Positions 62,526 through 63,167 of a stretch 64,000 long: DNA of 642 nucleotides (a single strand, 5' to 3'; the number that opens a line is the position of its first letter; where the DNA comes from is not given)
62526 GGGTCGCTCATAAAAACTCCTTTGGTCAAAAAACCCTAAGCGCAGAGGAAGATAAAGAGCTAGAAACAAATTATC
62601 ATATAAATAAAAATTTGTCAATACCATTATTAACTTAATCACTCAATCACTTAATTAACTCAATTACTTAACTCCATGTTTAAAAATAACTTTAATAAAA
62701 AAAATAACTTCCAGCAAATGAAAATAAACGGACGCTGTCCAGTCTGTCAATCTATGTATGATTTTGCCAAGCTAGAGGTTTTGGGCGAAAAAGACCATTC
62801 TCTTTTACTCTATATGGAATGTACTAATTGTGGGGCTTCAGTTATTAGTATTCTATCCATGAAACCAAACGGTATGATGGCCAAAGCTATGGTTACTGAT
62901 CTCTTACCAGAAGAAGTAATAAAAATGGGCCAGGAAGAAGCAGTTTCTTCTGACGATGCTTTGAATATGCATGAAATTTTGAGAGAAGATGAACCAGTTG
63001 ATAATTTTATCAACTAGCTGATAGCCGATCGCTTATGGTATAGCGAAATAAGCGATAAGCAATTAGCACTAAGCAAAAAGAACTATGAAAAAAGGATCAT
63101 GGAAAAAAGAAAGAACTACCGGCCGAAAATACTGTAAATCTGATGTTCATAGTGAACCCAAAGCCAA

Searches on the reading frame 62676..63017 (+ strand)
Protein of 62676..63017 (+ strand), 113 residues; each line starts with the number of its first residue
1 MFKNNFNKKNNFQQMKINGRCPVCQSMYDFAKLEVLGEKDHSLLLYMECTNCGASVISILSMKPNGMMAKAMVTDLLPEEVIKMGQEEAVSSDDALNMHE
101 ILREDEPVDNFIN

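Call 14: search_protein_families(library=pfam, proteins=[window:62676-63017:+], max_evalue=0.01)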
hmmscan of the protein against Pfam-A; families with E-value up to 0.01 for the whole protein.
window:62676-63017:+ (113 aa): 1 family
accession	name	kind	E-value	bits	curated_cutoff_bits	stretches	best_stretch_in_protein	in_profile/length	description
PF18073.7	Zn_ribbon_LapB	-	0.0039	17.3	25.7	0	12-27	8-23/28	Rubredoxin metal binding domain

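Call 71: search_protein_families(library=ncbifam, proteins=[window:62676-63017:+], max_evalue=0.01)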
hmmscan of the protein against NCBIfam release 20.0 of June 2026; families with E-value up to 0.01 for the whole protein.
window:62676-63017:+ (113 aa): 0 families
